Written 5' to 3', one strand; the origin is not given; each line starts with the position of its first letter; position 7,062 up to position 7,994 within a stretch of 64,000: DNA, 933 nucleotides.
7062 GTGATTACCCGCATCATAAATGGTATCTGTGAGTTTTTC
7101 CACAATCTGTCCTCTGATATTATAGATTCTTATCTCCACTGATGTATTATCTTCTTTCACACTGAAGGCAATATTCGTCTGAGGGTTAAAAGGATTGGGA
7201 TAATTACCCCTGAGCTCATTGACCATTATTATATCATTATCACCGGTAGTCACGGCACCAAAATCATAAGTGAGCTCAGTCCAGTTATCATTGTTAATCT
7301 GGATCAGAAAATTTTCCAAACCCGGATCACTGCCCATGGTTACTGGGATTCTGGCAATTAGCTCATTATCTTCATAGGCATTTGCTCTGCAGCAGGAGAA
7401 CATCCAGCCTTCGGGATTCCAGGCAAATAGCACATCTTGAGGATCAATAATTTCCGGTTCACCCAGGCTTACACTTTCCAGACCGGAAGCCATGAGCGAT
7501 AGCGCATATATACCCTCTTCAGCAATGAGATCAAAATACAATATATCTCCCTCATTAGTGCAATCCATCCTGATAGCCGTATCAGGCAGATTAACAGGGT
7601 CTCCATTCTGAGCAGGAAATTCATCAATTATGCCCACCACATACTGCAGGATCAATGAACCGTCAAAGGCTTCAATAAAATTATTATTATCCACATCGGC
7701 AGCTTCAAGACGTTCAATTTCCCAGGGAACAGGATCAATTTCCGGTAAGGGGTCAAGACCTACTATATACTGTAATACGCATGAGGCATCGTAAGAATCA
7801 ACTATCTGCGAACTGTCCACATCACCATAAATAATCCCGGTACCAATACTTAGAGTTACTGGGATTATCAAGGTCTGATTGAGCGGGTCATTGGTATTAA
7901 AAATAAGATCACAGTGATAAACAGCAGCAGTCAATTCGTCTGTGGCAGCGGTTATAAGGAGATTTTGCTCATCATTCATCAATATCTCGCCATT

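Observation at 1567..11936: Adjacent C25 (gingipain-type) giants sharing a dockerin-like module: possible cohesin-dockerin-style surface protease complex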

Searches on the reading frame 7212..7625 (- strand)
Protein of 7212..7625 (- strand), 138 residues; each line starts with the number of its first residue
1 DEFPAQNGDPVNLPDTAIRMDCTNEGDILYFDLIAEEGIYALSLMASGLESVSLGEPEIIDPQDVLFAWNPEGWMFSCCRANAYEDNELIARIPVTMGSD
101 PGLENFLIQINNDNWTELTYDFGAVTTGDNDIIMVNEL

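Call 25: search_protein_representatives(alignment_id=A1)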
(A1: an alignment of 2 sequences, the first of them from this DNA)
Query: 2 sequences, 142 profile positions. Proteins with E-value up to 0.001 (for the whole library): 19; up to 1e-10: 8; up to 1e-30: 1. The best 19 are listed.
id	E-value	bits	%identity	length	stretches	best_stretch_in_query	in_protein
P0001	3.6e-51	189.1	-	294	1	2-142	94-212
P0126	4.7e-21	91.5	-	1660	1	1-142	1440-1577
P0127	2.1e-19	86.1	-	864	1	15-138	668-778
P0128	2.3e-13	66.5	-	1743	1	21-142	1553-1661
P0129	2.5e-13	66.4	-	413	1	17-127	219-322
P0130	2.6e-13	66.4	-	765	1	11-132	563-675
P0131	1.2e-12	64.2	-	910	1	16-140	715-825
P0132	6.5e-12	61.8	-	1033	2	21-139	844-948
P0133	8.6e-10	55.0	-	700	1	19-128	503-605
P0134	6.5e-09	52.1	-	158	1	56-140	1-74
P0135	9.8e-09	51.5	-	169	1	59-142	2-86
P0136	2.7e-08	50.1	-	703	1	16-124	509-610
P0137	3.9e-07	46.3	-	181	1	29-124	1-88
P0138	6.5e-06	42.4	-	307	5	75-107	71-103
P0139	8.3e-06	42.0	-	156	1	60-135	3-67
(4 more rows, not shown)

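Call 30: search_solved_structures(query=A2, max_evalue=10, show_alignments=2)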
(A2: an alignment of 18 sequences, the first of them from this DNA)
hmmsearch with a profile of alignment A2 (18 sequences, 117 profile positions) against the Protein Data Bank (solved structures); distinct sequences matched with E-value up to 10: 2.
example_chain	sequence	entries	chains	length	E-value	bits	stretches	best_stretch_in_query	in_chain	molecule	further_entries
6cmv_A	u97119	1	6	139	0.42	13.9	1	77-110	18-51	Transcriptional regulator Lrs14-like protein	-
3wnv_A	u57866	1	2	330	0.85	12.9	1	26-71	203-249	glyoxylate reductase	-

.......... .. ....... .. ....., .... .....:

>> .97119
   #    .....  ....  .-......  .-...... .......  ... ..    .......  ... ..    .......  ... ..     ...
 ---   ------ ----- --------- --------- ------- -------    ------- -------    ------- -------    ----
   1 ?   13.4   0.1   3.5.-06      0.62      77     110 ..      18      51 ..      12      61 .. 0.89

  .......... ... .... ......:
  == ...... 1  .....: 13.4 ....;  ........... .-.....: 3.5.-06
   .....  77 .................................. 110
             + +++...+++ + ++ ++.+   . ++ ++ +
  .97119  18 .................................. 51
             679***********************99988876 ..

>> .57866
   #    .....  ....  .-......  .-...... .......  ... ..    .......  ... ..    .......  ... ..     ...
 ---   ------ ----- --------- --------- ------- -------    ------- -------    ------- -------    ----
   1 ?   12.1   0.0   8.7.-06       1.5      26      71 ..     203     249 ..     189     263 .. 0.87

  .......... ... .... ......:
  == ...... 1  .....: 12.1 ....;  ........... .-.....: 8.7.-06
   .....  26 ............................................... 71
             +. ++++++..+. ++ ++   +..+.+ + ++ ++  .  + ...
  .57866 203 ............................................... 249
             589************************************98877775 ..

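Call 31: search_protein_families(library=pfam, alignment_id=A2, max_evalue=10)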
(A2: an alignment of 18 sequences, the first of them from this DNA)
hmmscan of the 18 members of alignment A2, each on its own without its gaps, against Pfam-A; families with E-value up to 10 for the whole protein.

A. member 1, seq(134 aa): 1 family
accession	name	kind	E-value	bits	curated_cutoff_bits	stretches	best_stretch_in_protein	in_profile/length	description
PF05201.20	GlutR_N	-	0.21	11.8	27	1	40-60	93-113/151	Glutamyl-tRNAGlu reductase, N-terminal domain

B. families by the number of members that match (of 18 scanned): 6 families
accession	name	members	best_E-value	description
PF06585.17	JHBP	1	0.011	Haemolymph juvenile hormone binding protein (JHBP)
PF18675.7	HepII_C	1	0.046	Heparinase II C-terminal domain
PF15586.11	Imm8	1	0.05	Immunity protein 8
PF18396.7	TBK1_ULD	1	0.18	TANK binding kinase 1 ubiquitin-like domain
PF05201.20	GlutR_N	1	0.21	Glutamyl-tRNAGlu reductase, N-terminal domain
PF15415.12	Mfa_like_2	1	0.25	Fimbrillin-like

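Call 47: predict_structure(alignment_id=A5)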
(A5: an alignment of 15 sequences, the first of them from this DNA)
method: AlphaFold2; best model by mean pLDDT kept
length: 135 residues; sequences in the alignment: 15
mean_pLDDT: 84.5   pTM: 0.77
mean pLDDT of the five models: 84.5, 84.0, 83.4, 83.1, 81.6
residues with pLDDT >= 90: 83; 70-90: 28; 50-70: 14; < 50: 10
segments of 3 or more residues with pLDDT < 50: 1-3, 130-135
pLDDT, mean of each block of 10 residues (from residue 1): 51 78 91 93 92 94 94 94 93 92 93 90 66 40
secondary structure, 60 per line:
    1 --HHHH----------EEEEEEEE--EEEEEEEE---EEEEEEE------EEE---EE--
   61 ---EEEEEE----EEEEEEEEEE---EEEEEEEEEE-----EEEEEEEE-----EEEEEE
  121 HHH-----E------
elements in order: H3-6 E17-24 E27-34 E38-44 E51-53 E64-69 E74-83 E87-96 E102-109 E115-120

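Call 51: fold_search(model_id=the predicted structure, library=pdb)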
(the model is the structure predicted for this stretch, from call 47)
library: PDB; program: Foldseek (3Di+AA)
matches with E <= 10: 1181; with E <= 0.001: 3
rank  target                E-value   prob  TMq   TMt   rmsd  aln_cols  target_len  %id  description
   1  4uyp_A                1.6e-04  1.00  0.44  0.42   9.5       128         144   17  High resolution structure of the third cohesin ScaC in complex with the ScaB dockerin with a mutation in the N-termina (released 2015-04-15)
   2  4uyp_C                2.8e-04  1.00  0.43  0.41   9.5       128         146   17  High resolution structure of the third cohesin ScaC in complex with the ScaB dockerin with a mutation in the N-termina (released 2015-04-15)
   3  2jh2_C                7.1e-04  1.00  0.53  0.55   4.4       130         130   10  X-ray crystal structure of a cohesin-like module from Clostridium perfringens (released 2007-11-06)
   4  2jh2_A                2.0e-03  1.00  0.51  0.52   9.2       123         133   10  X-ray crystal structure of a cohesin-like module from Clostridium perfringens (released 2007-11-06)
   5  2vo8                  2.2e-03  1.00  0.52  0.52   5.0       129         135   12  Cohesin module from Clostridium perfringens ATCC13124 family 33 glycoside hydrolase. (released 2008-09-02)
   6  2jh2_B                2.8e-03  1.00  0.48  0.49   6.3       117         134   10  X-ray crystal structure of a cohesin-like module from Clostridium perfringens (released 2007-11-06)
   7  6kgc_A                3.8e-03  1.00  0.43  0.41   7.2       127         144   11  Crystal structure of CaDoc0917(R49D)-CaCohA2 complex at pH 5.4 (released 2020-07-08)
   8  6kgf_A                4.2e-03  1.00  0.44  0.42   6.8       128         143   10  Crystal structure of CaDoc0917(R16D)-CaCohA2 complex at pH 8.2 (released 2020-07-08)
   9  6kge_A                4.2e-03  1.00  0.42  0.41  10.6       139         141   12  Crystal structure of CaDoc0917(R16D)-CaCohA2 complex at pH 5.5 (released 2020-07-08)
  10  3ul4_A                5.2e-03  1.00  0.45  0.43   6.8       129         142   12  Crystal structure of Coh-OlpA(Cthe_3080)-Doc918(Cthe_0918) complex: A novel type I Cohesin-Dockerin complex from Clost (released 2012-11-28)
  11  3coo_B                5.4e-03  1.00  0.40  0.39   5.2       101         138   17  The crystal structure of Reelin-N domain of F-spondin (released 2008-08-26)
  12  6vbu_7                5.4e-03  1.00  0.41  0.12   6.0       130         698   10  Structure of the bovine BBSome complex (released 2020-01-29)
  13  9iuj_A                5.4e-03  0.99  0.35  0.10   7.0       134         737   13  Integrin alpha-v beta-3 in complex with rhodostomin (released 2025-07-30)
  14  6kg8_MODEL_1_A        5.7e-03  1.00  0.44  0.39   7.8       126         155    6  Solution structure of CaCohA2 from Clostridium acetobutylicum (released 2020-07-08)
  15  2vn6_A                5.7e-03  1.00  0.44  0.40   9.2       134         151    7  The Clostridium cellulolyticum dockerin displays a dual binding mode for its cohesin partner (released 2008-05-13)
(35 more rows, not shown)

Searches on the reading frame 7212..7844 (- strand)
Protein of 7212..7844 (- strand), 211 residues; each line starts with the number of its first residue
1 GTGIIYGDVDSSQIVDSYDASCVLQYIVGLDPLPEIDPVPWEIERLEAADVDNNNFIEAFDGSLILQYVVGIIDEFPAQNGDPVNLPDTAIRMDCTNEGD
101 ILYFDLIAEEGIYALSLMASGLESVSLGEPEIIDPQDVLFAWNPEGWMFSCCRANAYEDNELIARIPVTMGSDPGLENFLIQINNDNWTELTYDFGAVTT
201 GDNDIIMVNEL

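Call 13: find_homologous_proteins(query=window:7212-7844:-, max_evalue=0.001)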
Query seq(211 aa) (211 aa): 5 proteins with E <= 0.001 among 134 candidates.
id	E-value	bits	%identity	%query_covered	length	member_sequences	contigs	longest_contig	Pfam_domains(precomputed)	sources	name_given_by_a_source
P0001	1.6e-20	92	41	78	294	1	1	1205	PF00404.25,PF18962.8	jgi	-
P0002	4.1e-20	90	56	36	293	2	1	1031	PF00404.25,PF04371.21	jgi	jgi:hypothetical protein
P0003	1.5e-17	82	54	37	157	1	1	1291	-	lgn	-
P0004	1.2e-7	50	51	37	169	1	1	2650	PF00404.25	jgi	jgi:hypothetical protein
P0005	1.1e-6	47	40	37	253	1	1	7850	PF00404.25,PF00963.25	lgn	-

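Call 37: find_homologous_proteins(query=A4, max_evalue=0.001)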
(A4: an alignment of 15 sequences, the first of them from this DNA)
Query A4 (15 sequences) (204 aa, profile of the alignment): 47 proteins with E <= 0.001 among 4486 candidates.
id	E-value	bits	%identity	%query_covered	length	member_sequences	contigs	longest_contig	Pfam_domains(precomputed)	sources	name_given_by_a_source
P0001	5.5e-76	273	41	80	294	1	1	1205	PF00404.25,PF18962.8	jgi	-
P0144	7.0e-71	256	49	49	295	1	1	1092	PF00404.25,PF18962.8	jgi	jgi:type IX secretion system substrate protein/dockerin type I repeat protein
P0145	4.3e-67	244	53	38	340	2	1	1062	PF00404.25,PF18962.8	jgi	-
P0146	6.3e-56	207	32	86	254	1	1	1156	PF18962.8,PF13860.13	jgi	jgi:hypothetical protein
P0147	9.9e-33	132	38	85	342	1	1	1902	PF00404.25,PF18962.8,PF13860.13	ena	-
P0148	9.6e-31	125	53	38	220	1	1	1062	PF00404.25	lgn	-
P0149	6.8e-29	119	53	38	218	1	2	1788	PF00404.25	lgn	-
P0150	1.5e-26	111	49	39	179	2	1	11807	PF00404.25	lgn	-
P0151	4.1e-26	110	50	38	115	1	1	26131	-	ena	-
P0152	7.1e-26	109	57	37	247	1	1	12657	-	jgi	jgi:hypothetical protein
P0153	1.4e-24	105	51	36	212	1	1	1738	PF00404.25,PF13517.13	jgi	-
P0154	2.5e-24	104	45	52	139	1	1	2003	-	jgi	jgi:hypothetical protein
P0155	4.6e-20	90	54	34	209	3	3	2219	PF00404.25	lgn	-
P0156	1.8e-19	88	56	34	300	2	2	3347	-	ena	-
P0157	6.8e-19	86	35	45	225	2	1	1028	PF18962.8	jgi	-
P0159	2.5e-18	85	42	39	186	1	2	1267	PF00404.25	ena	-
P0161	1.1e-17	83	47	35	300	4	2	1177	PF00404.25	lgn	-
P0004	4.3e-17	81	51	38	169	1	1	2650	PF00404.25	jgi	jgi:hypothetical protein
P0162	4.5e-12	64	43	35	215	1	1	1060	PF00404.25,PF18962.8,PF13860.13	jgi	-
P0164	1.4e-11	63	43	36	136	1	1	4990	PF23410.5,PF25174.2,PF24814.2,PF24805.2,PF23381.2,PF24017.3,PF25173.2,PF25175.2,PF24817.2,PF25172.2,PF00404.25,PF25391.2,PF24807.2,PF25047.1,PF00400.39,PF23414.2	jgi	-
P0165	1.6e-10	59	45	36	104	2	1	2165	PF00404.25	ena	-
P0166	2.8e-10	58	34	33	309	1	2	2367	PF00404.25,PF27154.1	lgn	-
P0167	4.5e-10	58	33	45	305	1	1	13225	PF13405.13,PF00404.25,PF00036.39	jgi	jgi:hypothetical protein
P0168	8.5e-10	57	45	35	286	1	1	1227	PF00404.25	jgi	jgi:hypothetical protein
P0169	2.5e-9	55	42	35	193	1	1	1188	PF00404.25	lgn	-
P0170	2.7e-9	55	46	34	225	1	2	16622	PF00404.25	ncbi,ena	-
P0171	3.1e-9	55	32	66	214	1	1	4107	PF00404.25,PF13860.13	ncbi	-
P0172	3.7e-9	55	47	38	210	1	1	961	PF00404.25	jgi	-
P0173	3.8e-8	51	44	34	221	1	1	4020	PF00404.25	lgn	-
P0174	6.4e-8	51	46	34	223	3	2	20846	PF00404.25,PF00963.25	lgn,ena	-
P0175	6.8e-7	47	46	35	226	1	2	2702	PF00404.25,PF00963.25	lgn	-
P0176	1.7e-6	46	37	36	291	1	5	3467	PF00963.25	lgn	-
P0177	2.1e-6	46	40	37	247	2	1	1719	PF00963.25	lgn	-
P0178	3.4e-6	45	38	38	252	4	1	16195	PF00404.25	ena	-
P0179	4.7e-6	45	39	35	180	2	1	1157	PF00404.25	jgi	jgi:hypothetical protein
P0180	5.1e-6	44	34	36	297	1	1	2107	PF00404.25,PF05935.18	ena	-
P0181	7.2e-6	44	56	22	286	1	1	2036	PF18962.8,PF13860.13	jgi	jgi:hypothetical protein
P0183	1.1e-4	40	40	34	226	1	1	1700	PF00404.25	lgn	-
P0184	1.1e-4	40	40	35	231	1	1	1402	PF00404.25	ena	-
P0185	2.3e-4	39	41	34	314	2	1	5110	PF00404.25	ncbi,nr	ncbi:MAG: dockerin type I repeat-containing protein [Oscillospiraceae bacterium]|nr:dockerin type I 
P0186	2.4e-4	39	38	36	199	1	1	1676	PF00404.25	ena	-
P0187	2.5e-4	39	37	34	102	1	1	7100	PF00404.25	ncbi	ncbi:MAG: dockerin type I repeat-containing protein, partial [Oscillospiraceae bacterium]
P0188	5.6e-4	38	59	16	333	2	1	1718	PF00963.25,PF18962.8,PF13860.13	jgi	-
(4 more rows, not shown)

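Call 79: predict_structure(alignment_id=A7)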
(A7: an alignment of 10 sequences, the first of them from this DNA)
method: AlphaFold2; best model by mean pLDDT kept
length: 204 residues; sequences in the alignment: 10
mean_pLDDT: 87.0   pTM: 0.85
mean pLDDT of the five models: 87.0, 86.6, 80.3, 80.3, 79.1
residues with pLDDT >= 90: 128; 70-90: 57; 50-70: 8; < 50: 11
segments of 3 or more residues with pLDDT < 50: 31-33, 198-204
pLDDT, mean of each block of 10 residues (from residue 1): 91 95 83 58 91 94 95 86 84 89 93 91 92 89 94 93 91 92 91 66 40
secondary structure, 60 per line:
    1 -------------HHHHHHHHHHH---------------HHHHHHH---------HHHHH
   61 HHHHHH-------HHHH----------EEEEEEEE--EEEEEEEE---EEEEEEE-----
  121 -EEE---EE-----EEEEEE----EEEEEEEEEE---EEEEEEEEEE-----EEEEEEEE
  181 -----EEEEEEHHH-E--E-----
elements in order: H14-24 H40-46 H56-66 H74-77 E88-95 E98-105 E109-115 E122-124 E135-140 E145-154 E158-167 E173-180 E186-191

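Call 84: search_protein_families(library=pfam, proteins=[P0181, P0188], max_evalue=0.01)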
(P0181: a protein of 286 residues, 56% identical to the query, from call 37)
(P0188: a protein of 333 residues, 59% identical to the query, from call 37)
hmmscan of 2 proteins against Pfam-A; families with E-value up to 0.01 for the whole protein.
P0181 (286 aa): 5 families
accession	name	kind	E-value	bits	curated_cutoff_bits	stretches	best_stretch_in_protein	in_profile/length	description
PF13860.13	FlgD_ig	-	4.7e-09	36.6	27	1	211-272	17-74/79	FlgD Ig-like domain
PF18962.6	Por_Secre_tail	-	2.2e-06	28.3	27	1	198-284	2-75/75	Secretion system C-terminal sorting domain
PF00963.24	Cohesin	-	3.5e-05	24.5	24.1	1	67-186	3-138/139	Cohesin domain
PF13585.12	CHU_C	-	0.00017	22.1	27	1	241-273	40-72/86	CHU_C Type IX secretion signal domain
PF00404.24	Dockerin_1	-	0.0092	16.6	22.9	0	16-42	30-56/57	Dockerin type I domain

P0188 (333 aa): 5 families
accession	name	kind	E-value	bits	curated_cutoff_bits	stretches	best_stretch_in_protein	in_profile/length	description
PF13860.13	FlgD_ig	-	1.8e-09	37.9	27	1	260-319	19-74/79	FlgD Ig-like domain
PF00963.24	Cohesin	-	2.7e-09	37.8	24.1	1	101-217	2-117/139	Cohesin domain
PF18962.6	Por_Secre_tail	-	1.2e-05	26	27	1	245-331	2-75/75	Secretion system C-terminal sorting domain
PF13585.12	CHU_C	-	6.1e-05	23.5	27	1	264-320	28-72/86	CHU_C Type IX secretion signal domain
PF00404.24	Dockerin_1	-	0.0082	16.8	22.9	0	57-78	2-23/57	Dockerin type I domain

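Call 90: fold_search(model_id=the predicted structure, library=pdb)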
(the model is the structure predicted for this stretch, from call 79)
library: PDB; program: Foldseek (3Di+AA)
matches with E <= 10: 1399; with E <= 0.001: 15
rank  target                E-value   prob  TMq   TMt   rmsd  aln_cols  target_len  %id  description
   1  4uyp_A                2.0e-05  1.00  0.33  0.43   5.8       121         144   16  High resolution structure of the third cohesin ScaC in complex with the ScaB dockerin with a mutation in the N-termina (released 2015-04-15)
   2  2jh2_C                6.8e-05  1.00  0.39  0.56   4.3       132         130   11  X-ray crystal structure of a cohesin-like module from Clostridium perfringens (released 2007-11-06)
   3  2jh2_A                2.5e-04  1.00  0.38  0.55   4.1       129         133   12  X-ray crystal structure of a cohesin-like module from Clostridium perfringens (released 2007-11-06)
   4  2vo8                  2.8e-04  1.00  0.36  0.50   5.0       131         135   13  Cohesin module from Clostridium perfringens ATCC13124 family 33 glycoside hydrolase. (released 2008-09-02)
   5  3ul4_A                2.8e-04  1.00  0.36  0.48   5.6       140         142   11  Crystal structure of Coh-OlpA(Cthe_3080)-Doc918(Cthe_0918) complex: A novel type I Cohesin-Dockerin complex from Clost (released 2012-11-28)
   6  2jh2_B                4.8e-04  1.00  0.38  0.54   4.4       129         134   11  X-ray crystal structure of a cohesin-like module from Clostridium perfringens (released 2007-11-06)
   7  6vbu_7                5.7e-04  1.00  0.32  0.12   6.0       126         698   10  Structure of the bovine BBSome complex (released 2020-01-29)
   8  6kg8_MODEL_1_A        6.0e-04  1.00  0.31  0.38   6.1       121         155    6  Solution structure of CaCohA2 from Clostridium acetobutylicum (released 2020-07-08)
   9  6kge_A                6.4e-04  1.00  0.31  0.41   6.1       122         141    7  Crystal structure of CaDoc0917(R16D)-CaCohA2 complex at pH 5.5 (released 2020-07-08)
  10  6kgc_A                6.8e-04  1.00  0.31  0.40   5.7       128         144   11  Crystal structure of CaDoc0917(R49D)-CaCohA2 complex at pH 5.4 (released 2020-07-08)
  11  5k39_A                6.8e-04  1.00  0.31  0.36   7.3       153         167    9  THE TYPE II COHESIN DOCKERIN COMPLEX FROM CLOSTRIDIUM THERMOCELLUM (released 2017-03-29)
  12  4uyp_B                7.7e-04  1.00  0.31  0.85   2.9        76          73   37  High resolution structure of the third cohesin ScaC in complex with the ScaB dockerin with a mutation in the N-termina (released 2015-04-15)
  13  6kgf_A                8.1e-04  1.00  0.31  0.40   6.4       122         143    7  Crystal structure of CaDoc0917(R16D)-CaCohA2 complex at pH 8.2 (released 2020-07-08)
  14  6vbv_7                8.1e-04  0.99  0.30  0.11   6.1       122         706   10  Structure of the bovine BBSome:ARL6:GTP complex (released 2020-01-29)
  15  3isy                  9.1e-04  0.93  0.24  0.35   9.3       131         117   11  Crystal structure of an intracellular proteinase inhibitor (ipi, bsu11130) from bacillus subtilis at 2.61 A resolution (released 2009-09-15)
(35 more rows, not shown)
